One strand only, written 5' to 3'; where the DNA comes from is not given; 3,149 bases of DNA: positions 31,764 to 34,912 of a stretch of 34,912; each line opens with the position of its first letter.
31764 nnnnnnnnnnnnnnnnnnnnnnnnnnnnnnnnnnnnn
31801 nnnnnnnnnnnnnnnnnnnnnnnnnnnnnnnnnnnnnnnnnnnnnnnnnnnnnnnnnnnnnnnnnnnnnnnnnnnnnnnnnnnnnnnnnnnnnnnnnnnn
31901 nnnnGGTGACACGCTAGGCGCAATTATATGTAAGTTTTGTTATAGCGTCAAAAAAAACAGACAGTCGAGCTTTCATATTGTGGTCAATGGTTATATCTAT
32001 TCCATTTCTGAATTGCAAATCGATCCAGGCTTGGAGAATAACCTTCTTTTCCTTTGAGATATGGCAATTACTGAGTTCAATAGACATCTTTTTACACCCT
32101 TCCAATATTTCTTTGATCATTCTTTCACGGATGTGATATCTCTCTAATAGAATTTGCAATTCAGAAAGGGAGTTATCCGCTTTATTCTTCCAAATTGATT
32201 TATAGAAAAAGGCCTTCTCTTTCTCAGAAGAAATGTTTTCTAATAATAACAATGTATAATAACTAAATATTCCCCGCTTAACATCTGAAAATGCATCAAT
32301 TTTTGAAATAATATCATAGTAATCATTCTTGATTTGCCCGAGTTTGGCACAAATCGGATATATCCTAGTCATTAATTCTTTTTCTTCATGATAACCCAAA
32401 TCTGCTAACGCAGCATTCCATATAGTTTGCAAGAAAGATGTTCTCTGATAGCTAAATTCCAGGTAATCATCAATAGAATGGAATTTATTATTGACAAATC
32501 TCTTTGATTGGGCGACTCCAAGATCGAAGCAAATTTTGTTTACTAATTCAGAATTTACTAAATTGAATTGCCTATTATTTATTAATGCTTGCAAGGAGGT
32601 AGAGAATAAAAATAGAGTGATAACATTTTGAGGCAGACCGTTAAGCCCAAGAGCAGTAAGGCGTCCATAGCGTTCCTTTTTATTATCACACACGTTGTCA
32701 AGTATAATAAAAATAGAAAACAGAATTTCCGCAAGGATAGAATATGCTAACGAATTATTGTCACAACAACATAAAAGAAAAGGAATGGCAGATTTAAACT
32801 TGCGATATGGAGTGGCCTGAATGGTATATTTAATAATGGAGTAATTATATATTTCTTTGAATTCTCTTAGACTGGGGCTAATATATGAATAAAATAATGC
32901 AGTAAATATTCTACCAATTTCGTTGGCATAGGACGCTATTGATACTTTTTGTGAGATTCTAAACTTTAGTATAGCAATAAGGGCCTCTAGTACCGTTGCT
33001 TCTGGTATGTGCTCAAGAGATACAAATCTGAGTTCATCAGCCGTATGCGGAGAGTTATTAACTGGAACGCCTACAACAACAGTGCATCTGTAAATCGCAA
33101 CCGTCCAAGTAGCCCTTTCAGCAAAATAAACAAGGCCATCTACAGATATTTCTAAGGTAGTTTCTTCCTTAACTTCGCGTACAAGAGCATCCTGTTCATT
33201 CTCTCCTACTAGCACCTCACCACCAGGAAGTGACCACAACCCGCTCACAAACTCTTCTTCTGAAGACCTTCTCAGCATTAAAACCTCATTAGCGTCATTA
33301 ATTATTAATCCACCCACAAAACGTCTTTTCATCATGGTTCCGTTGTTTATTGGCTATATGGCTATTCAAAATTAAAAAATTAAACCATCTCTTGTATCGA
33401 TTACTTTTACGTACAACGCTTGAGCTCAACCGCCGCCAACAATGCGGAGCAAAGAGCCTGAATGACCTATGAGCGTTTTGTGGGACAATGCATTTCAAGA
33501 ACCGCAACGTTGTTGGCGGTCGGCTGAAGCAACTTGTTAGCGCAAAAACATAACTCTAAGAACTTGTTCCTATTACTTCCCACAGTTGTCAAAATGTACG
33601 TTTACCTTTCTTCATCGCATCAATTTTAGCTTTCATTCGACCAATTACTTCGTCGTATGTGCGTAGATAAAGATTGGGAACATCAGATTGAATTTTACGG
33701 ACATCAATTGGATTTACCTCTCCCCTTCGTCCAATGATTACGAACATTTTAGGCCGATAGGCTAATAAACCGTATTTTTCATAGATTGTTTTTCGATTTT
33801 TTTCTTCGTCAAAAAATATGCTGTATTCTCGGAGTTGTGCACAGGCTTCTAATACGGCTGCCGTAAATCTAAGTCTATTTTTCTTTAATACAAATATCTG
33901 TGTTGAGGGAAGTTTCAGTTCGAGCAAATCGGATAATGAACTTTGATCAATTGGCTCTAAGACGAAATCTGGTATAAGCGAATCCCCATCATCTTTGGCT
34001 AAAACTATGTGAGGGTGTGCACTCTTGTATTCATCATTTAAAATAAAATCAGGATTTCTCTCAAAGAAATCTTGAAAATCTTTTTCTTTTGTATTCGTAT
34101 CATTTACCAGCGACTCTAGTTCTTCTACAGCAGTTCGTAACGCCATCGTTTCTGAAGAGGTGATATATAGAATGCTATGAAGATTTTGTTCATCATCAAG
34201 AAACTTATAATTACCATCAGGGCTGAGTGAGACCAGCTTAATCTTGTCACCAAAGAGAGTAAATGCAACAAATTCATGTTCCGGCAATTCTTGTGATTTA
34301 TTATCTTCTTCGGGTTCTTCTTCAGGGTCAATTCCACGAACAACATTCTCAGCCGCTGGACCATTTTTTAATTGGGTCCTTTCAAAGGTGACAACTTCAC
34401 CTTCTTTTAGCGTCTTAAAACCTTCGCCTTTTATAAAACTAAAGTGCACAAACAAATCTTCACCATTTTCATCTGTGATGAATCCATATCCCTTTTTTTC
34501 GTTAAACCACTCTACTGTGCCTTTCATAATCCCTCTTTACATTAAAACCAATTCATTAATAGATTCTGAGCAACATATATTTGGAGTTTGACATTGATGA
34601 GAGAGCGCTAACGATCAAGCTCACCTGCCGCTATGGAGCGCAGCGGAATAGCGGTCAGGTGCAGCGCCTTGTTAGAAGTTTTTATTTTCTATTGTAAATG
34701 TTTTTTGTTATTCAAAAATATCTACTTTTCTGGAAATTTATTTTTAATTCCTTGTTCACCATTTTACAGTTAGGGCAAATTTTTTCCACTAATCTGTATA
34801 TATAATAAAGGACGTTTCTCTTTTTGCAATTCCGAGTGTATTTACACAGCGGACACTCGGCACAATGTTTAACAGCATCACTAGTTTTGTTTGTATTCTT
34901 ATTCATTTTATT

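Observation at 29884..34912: Integron-type cassette array without an integrase in the window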

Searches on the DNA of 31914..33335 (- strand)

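Call 86: search_with_rna_model(model_id=R2, sources=[L141, L142], filters=off, max_evalue=1)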
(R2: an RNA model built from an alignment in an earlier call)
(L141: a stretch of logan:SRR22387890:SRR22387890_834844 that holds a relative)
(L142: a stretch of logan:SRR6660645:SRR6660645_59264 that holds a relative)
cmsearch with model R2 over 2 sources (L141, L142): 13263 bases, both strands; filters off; matches with E-value up to 1: 0.
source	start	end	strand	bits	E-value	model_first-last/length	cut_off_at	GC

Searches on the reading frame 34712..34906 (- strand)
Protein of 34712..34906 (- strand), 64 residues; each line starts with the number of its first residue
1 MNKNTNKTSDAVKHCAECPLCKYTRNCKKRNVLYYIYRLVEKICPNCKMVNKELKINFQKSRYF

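Call 5: search_protein_families(library=pfam, proteins=[window:34712-34906:-], max_evalue=0.01)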
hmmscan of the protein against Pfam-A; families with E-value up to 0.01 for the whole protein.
window:34712-34906:- (64 aa): 0 families

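Call 14: find_encoding_contigs(protein=window:34712-34906:-, flank=10000, max_places=6)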
Protein window:34712-34906:- (64 aa): no gene with exactly this product is on record in the collection.

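Call 58: search_protein_families(library=padloc, proteins=[window:34712-34906:-], max_evalue=0.01)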
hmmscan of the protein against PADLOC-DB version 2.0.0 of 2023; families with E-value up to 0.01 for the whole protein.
window:34712-34906:- (64 aa): 0 families

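Call 59: search_protein_families(library=ncbifam, proteins=[window:34712-34906:-], max_evalue=0.01)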
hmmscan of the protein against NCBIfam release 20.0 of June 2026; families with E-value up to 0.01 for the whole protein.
window:34712-34906:- (64 aa): 0 families
